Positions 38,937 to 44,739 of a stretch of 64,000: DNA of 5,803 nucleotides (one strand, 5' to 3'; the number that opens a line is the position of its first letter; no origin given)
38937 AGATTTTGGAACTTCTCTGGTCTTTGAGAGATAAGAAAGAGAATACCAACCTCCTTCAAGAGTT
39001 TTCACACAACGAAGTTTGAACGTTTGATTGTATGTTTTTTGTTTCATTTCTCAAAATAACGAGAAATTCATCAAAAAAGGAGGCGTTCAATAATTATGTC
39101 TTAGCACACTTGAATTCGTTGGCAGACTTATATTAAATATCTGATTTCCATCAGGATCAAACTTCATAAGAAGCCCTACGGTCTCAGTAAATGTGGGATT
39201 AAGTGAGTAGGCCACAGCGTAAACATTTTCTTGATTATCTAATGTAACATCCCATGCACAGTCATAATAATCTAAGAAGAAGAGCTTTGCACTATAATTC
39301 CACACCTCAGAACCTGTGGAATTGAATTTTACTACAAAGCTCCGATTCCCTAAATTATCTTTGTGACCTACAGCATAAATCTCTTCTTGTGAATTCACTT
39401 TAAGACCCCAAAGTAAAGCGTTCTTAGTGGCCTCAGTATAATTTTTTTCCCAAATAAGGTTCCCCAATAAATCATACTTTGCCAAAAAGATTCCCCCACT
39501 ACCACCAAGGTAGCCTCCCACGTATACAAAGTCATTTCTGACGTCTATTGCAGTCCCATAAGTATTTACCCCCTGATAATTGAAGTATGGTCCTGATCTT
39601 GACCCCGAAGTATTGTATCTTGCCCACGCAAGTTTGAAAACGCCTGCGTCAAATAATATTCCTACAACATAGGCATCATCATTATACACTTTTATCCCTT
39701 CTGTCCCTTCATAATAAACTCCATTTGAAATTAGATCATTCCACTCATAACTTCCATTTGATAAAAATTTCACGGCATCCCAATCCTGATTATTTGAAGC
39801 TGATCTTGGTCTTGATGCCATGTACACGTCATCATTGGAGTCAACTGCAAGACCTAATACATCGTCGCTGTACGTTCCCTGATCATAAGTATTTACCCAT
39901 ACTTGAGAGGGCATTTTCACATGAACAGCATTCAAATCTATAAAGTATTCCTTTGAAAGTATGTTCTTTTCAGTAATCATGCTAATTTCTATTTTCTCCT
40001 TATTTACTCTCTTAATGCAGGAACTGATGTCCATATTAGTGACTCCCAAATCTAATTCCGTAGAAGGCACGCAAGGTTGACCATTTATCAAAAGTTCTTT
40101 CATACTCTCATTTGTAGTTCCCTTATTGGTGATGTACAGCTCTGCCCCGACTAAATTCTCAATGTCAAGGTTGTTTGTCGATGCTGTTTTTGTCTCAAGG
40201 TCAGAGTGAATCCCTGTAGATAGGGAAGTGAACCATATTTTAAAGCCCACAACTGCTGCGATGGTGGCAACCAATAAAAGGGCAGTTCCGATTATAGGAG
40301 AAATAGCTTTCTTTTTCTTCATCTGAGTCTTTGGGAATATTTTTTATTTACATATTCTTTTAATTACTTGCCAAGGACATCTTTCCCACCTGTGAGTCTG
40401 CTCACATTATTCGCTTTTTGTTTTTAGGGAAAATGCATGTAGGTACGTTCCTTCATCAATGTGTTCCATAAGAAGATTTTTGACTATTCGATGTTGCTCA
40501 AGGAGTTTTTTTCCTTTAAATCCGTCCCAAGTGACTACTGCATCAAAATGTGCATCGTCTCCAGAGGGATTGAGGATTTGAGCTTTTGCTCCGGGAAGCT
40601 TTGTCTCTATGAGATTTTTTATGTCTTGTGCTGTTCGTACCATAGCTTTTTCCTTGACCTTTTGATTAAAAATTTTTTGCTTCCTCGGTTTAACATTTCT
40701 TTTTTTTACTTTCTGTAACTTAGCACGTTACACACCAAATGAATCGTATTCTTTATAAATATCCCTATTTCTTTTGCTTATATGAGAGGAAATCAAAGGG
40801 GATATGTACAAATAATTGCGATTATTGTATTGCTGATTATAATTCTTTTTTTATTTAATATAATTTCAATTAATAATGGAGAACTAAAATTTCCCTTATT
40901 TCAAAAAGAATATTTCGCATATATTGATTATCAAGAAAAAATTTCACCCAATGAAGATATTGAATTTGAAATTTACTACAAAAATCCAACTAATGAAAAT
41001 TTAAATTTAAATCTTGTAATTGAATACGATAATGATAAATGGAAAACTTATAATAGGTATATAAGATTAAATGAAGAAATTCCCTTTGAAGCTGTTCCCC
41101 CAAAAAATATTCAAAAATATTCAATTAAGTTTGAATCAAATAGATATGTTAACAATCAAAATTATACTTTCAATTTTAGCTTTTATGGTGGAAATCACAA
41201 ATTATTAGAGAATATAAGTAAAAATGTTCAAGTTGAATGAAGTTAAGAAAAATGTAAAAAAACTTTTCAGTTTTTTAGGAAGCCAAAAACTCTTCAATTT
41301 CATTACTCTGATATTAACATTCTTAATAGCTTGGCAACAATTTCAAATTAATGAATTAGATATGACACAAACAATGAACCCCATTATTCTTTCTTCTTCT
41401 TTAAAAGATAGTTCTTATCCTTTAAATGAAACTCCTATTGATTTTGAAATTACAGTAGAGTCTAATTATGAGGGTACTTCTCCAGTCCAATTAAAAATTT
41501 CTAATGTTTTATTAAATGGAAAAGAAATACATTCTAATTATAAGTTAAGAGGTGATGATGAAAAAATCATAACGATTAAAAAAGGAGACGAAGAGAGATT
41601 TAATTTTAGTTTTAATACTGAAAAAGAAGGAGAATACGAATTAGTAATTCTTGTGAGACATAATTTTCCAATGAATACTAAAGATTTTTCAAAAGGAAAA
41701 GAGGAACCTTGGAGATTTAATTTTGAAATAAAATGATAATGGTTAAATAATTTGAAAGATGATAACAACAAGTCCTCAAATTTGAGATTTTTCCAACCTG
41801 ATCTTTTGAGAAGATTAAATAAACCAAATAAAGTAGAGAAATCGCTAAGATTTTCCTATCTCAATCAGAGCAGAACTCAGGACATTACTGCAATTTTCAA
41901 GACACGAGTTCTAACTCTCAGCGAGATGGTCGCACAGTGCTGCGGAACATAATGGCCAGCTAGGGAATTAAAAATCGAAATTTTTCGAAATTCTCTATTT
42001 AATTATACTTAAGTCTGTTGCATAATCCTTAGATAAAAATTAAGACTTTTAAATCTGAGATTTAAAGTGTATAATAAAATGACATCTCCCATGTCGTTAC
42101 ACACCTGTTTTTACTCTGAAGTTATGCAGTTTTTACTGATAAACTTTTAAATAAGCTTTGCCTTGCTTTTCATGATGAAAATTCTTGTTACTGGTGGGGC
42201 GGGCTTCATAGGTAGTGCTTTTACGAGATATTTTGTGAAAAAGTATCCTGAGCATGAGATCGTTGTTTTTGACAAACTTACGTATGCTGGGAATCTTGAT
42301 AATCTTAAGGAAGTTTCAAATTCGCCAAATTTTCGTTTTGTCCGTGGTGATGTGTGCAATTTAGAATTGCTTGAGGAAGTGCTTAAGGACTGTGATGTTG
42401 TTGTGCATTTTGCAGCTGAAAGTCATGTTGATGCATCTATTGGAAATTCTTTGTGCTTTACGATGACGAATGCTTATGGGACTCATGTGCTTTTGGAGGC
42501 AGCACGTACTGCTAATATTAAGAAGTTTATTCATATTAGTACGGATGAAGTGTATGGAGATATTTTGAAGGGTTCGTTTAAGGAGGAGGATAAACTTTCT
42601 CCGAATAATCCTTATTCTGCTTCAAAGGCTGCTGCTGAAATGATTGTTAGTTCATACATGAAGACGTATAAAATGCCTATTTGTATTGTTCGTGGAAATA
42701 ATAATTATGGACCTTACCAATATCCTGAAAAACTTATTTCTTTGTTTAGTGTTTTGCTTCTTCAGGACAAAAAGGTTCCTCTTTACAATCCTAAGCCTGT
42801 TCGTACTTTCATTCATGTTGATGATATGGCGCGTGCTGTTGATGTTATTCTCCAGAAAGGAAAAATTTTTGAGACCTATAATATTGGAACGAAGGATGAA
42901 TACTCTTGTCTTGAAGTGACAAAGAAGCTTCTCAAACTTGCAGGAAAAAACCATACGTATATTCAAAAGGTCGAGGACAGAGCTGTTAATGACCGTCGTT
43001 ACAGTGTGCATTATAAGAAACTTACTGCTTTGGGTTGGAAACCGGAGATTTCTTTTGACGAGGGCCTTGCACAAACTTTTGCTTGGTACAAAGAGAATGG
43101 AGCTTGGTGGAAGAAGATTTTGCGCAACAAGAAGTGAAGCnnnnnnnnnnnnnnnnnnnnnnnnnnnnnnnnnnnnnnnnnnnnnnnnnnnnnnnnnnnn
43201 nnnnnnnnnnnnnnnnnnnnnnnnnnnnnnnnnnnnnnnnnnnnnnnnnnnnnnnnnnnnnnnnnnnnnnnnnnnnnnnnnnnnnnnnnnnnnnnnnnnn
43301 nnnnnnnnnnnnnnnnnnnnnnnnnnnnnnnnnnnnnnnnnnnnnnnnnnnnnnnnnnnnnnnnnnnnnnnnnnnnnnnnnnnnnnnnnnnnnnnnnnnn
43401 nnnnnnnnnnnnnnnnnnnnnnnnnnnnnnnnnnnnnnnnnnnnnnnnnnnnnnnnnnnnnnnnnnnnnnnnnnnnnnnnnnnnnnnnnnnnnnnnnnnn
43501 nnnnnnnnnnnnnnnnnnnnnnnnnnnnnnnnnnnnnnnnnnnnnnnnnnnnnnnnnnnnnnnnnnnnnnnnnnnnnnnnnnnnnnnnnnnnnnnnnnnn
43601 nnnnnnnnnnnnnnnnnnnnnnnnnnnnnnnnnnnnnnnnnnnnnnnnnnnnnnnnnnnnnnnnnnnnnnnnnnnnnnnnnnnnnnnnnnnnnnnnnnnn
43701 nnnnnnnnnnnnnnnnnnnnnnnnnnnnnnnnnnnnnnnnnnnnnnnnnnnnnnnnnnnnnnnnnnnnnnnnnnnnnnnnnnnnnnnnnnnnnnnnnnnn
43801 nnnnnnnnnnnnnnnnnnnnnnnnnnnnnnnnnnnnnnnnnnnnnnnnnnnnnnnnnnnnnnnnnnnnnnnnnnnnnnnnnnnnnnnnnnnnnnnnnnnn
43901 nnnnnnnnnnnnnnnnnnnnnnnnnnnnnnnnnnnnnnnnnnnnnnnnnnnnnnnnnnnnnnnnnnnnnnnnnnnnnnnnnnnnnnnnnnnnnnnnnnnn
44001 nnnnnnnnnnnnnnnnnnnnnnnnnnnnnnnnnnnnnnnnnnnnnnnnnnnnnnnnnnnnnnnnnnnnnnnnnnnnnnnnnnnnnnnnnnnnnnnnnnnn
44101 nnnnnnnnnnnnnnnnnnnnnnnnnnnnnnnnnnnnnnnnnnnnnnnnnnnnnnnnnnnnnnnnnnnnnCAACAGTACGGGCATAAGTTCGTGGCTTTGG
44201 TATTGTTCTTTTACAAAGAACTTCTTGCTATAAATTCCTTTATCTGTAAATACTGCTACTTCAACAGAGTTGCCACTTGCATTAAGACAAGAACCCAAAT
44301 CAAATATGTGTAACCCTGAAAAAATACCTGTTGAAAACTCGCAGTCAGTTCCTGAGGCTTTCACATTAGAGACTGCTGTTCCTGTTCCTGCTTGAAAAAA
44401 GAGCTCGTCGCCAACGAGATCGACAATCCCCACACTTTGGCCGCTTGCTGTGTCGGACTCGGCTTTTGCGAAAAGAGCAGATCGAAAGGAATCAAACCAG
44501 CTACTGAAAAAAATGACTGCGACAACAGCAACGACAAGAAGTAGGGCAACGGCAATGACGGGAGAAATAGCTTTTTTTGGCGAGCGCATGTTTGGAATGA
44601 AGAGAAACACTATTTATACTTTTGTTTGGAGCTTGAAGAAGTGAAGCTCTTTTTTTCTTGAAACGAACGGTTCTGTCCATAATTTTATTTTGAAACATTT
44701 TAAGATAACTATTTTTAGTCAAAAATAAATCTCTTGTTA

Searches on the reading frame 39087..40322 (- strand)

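Call 5: search_protein_families(library=pfam, proteins=[window:39087-40322:-], max_evalue=0.01)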
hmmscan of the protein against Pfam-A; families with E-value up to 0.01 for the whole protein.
window:39087-40322:- (411 aa): 0 families

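Call 19: search_protein_families(library=ncbifam, proteins=[window:39087-40322:-], max_evalue=1)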
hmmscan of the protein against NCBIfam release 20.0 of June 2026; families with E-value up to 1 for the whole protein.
window:39087-40322:- (411 aa): 4 families
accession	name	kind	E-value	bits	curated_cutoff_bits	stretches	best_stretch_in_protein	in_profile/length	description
NF047494.1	Lepto_SBBP_lipo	equivalog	3.6e-13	49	400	2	274-396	101-234/466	SBBP repeat beta-propeller lipoprotein, LipL53 family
TIGR02537.2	arch_flag_Nterm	domain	4.5e-05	22.9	20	1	4-32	2-30/33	archaellin/type IV pilin N-terminal domain-containing protein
TIGR02608.1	delta_60_rpt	domain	0.00047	20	76.5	1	305-338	4-39/55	delta-60 repeat domain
NF046073.1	UpsA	equivalog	0.0011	19.1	130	1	4-88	1-81/136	pilin subunit UpsA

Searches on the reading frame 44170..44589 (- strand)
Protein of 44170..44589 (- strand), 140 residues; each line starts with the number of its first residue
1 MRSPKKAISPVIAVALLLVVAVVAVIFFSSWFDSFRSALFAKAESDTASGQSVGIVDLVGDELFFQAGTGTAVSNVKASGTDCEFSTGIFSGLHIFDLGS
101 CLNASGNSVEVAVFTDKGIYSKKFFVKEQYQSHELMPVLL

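Call 58: search_solved_structures(query=window:44170-44589:-, max_evalue=10)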
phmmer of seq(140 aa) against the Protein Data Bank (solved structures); distinct sequences matched with E-value up to 10: 4.
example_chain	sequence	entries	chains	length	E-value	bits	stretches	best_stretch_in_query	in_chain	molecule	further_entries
8fk7_A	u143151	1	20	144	0.0018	21.4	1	5-51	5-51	Flagellin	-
5kyh_A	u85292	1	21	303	0.89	12.7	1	8-55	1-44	Iho670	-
3j1r_A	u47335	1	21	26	1.2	12.3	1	8-32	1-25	archaeal adhesion filament core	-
5xaq_A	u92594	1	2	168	1.4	12.1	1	41-124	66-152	Probable D-tyrosyl-tRNA(Tyr) deacylase 2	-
